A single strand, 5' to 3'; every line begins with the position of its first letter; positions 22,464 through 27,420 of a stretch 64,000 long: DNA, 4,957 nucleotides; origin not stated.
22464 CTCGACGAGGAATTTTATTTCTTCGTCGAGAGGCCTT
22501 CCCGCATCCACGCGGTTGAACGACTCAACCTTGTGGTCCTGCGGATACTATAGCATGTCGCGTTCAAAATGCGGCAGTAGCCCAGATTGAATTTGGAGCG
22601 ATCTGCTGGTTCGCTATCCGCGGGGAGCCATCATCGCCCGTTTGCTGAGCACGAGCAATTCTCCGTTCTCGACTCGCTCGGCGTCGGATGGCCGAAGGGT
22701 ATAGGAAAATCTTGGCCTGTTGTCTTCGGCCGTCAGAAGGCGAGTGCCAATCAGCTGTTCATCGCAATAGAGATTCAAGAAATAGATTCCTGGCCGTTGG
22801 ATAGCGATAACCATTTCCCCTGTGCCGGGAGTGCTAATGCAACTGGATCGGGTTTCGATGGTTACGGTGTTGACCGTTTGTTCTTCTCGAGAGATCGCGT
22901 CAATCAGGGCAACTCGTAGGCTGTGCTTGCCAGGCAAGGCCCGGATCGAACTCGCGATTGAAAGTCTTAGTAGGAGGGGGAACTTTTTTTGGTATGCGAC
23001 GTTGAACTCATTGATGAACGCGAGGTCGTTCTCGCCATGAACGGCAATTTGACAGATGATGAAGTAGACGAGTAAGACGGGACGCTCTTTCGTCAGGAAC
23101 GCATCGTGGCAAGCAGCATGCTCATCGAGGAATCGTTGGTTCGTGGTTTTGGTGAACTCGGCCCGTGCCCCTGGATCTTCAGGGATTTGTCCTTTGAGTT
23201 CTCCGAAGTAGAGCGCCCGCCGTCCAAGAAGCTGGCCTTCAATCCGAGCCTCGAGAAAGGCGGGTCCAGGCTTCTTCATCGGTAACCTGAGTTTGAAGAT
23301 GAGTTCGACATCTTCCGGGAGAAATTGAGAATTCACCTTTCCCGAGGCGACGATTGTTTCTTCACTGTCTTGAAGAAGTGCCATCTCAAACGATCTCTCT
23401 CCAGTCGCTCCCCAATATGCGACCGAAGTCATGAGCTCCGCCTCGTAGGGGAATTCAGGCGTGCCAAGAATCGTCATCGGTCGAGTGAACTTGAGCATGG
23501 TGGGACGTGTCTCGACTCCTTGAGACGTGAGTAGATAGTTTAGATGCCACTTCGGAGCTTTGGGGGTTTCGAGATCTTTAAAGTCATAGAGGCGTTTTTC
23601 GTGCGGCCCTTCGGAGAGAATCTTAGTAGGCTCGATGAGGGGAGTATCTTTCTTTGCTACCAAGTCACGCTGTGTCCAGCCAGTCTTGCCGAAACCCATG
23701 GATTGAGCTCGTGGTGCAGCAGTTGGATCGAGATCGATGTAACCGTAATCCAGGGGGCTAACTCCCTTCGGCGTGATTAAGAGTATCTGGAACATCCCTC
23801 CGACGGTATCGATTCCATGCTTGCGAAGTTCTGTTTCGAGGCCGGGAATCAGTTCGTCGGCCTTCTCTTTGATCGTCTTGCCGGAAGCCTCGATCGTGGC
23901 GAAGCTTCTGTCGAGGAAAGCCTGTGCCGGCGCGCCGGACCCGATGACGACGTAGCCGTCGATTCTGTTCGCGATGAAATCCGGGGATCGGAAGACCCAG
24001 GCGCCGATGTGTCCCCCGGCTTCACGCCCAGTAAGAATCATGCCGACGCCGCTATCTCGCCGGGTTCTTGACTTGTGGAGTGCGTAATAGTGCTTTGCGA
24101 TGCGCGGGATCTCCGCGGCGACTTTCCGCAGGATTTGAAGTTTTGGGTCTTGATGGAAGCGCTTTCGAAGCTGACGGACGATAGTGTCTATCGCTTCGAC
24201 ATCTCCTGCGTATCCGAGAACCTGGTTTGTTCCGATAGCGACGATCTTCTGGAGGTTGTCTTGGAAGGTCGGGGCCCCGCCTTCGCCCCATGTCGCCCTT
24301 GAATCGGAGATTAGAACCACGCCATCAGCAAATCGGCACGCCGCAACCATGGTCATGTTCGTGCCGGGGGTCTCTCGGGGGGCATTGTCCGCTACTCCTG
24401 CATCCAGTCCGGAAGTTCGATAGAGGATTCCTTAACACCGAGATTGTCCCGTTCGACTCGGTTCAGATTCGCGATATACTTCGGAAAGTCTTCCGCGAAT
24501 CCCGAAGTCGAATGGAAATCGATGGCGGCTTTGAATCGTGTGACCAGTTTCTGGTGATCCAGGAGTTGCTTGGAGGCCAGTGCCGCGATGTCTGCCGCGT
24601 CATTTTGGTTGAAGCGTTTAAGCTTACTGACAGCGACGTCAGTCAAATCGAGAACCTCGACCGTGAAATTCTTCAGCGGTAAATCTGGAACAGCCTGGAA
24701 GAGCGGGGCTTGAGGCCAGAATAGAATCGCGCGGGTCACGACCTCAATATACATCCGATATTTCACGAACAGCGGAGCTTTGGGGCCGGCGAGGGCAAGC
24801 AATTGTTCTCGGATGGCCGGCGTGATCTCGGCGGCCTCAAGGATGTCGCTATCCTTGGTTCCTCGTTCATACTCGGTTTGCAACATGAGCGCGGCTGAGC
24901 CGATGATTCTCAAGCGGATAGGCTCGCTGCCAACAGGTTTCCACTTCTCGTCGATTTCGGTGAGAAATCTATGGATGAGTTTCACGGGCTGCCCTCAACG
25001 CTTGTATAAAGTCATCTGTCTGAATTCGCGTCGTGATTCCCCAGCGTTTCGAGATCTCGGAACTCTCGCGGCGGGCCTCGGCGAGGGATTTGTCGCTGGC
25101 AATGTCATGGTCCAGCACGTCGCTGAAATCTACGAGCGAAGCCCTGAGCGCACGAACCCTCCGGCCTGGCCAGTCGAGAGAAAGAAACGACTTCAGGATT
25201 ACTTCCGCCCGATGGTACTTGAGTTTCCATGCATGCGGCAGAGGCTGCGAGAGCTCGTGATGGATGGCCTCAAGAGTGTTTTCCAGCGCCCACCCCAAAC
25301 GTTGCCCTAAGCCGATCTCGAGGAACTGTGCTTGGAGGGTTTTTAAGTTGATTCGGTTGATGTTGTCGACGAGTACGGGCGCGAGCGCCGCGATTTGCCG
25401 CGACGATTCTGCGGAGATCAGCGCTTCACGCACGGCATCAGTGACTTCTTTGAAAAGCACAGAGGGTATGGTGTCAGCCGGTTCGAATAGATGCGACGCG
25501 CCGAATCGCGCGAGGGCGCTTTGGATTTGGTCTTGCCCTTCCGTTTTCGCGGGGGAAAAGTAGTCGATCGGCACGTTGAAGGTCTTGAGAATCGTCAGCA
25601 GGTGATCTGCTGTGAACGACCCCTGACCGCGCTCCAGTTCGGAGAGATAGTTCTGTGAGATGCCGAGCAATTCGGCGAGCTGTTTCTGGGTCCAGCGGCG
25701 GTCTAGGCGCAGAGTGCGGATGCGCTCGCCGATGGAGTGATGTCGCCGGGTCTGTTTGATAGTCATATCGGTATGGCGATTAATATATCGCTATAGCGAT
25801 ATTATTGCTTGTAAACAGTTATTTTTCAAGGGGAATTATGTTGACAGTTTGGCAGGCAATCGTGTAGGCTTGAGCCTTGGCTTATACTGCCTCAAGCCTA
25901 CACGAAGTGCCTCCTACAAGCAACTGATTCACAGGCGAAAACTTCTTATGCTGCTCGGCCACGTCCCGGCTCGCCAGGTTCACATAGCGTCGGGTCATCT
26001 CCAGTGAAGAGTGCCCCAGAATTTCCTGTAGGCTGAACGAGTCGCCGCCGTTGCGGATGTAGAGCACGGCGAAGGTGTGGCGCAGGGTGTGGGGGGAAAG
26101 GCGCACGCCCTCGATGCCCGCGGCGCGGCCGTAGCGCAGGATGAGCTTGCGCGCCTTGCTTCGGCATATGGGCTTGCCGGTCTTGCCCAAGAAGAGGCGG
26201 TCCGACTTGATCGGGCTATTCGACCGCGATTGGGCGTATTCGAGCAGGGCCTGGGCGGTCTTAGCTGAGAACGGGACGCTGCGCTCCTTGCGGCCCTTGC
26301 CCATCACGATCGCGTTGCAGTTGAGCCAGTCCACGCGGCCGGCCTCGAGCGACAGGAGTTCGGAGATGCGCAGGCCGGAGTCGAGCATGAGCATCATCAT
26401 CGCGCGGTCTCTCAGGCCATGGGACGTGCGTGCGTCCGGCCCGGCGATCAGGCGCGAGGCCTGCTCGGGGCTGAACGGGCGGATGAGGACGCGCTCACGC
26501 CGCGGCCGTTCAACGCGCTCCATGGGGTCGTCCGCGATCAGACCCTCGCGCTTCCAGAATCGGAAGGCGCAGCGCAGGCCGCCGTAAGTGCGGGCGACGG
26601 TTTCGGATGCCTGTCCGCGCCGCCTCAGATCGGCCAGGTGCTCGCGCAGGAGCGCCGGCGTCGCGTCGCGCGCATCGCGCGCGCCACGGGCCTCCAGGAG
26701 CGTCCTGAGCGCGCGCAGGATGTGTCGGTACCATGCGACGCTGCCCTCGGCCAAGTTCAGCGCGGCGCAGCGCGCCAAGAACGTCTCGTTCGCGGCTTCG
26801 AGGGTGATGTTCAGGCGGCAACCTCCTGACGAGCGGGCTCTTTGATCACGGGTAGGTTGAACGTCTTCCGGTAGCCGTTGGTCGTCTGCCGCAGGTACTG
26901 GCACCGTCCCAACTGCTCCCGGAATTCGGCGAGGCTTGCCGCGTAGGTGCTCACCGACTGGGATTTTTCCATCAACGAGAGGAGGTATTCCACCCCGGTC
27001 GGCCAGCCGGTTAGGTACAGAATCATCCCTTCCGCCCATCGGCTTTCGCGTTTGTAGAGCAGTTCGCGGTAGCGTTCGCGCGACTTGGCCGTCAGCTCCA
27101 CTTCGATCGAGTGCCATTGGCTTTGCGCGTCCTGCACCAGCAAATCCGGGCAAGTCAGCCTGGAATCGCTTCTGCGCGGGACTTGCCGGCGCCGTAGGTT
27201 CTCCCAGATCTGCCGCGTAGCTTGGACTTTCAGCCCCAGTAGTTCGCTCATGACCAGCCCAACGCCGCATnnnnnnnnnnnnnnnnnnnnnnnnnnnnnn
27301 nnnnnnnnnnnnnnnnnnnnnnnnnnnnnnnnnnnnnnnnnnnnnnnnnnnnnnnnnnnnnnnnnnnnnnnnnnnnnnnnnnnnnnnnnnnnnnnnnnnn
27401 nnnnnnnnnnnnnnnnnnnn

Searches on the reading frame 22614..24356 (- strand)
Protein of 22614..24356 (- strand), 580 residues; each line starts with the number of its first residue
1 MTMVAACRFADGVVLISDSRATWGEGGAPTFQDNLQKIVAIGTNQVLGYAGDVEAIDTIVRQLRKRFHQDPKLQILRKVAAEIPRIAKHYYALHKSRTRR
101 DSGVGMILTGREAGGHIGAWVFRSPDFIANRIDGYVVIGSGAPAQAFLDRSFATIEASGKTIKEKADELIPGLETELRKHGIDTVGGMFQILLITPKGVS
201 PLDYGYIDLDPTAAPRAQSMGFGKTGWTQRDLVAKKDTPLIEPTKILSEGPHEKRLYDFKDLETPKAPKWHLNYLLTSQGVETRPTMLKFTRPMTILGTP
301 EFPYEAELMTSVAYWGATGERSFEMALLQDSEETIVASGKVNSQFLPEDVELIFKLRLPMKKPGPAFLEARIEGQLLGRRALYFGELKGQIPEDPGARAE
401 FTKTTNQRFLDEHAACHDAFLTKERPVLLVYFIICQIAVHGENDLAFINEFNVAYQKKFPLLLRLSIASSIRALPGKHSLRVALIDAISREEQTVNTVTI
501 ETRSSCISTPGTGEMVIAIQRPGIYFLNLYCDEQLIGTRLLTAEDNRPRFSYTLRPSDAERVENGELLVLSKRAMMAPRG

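Call 7: search_protein_families(library=pfam, proteins=[window:22614-24356:-], max_evalue=0.01)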
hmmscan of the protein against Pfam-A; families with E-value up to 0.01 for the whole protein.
window:22614-24356:- (580 aa): 2 families
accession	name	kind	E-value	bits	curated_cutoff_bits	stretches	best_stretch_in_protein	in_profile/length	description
PF00227.31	Proteasome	-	1.4e-08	35.1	22.4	1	4-152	7-153/189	Proteasome subunit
PF22091.2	DUF6941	-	1.9e-07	31.9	27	1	431-541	2-122/125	Family of unknown function (DUF6941)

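Call 25: search_protein_families(library=padloc, proteins=[window:22614-24356:-], max_evalue=0.01)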
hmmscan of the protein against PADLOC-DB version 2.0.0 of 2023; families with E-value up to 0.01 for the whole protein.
window:22614-24356:- (580 aa): 0 families

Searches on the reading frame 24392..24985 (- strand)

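Call 7: search_protein_families(library=pfam, proteins=[window:24392-24985:-], max_evalue=0.01)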
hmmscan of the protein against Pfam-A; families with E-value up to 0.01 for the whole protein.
window:24392-24985:- (197 aa): 1 family
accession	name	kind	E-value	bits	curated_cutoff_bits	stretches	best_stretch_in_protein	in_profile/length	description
PF19502.5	DUF6036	-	1.1e-10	42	23.6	1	9-155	4-137/164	Nucleotidyltransferase of unknown function (DUF6036)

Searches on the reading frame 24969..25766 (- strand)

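Call 7: search_protein_families(library=pfam, proteins=[window:24969-25766:-], max_evalue=0.01)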
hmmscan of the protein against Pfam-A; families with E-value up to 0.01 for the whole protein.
window:24969-25766:- (265 aa): 7 families
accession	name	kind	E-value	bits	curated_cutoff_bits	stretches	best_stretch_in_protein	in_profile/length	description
PF01381.28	HTH_3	-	2.4e-15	56.7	23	1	16-70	1-55/55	Helix-turn-helix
PF13560.12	HTH_31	-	2.7e-11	44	27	1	12-66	2-57/64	Helix-turn-helix domain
PF12844.13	HTH_19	-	3.9e-11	43.1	30.2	1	13-70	1-58/64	Helix-turn-helix domain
PF13443.12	HTH_26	-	2.5e-06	28.1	22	1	15-67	1-54/63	Cro/C1-type HTH DNA-binding domain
PF13744.12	HTH_37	-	5.9e-06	26.4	27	1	12-62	19-70/80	Helix-turn-helix domain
PF13413.12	HTH_25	-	0.0016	18.7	24.6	1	16-48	2-34/62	Helix-turn-helix domain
PF07022.19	Phage_CI_repr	-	0.0081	16.9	22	0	27-70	15-57/65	Bacteriophage CI repressor helix-turn-helix domain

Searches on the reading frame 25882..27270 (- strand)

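Call 7: search_protein_families(library=pfam, proteins=[window:25882-27270:-], max_evalue=0.01)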
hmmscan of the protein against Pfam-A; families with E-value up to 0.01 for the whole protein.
window:25882-27270:- (462 aa): 2 families
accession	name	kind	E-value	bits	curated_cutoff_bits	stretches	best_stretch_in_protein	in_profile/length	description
PF00589.27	Phage_integrase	-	4.9e-41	140.8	27.1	1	267-433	4-169/172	Phage integrase family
PF02899.23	Phage_int_SAM_1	-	9e-05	23.1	22.3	1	172-243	13-83/83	Phage integrase, N-terminal SAM-like domain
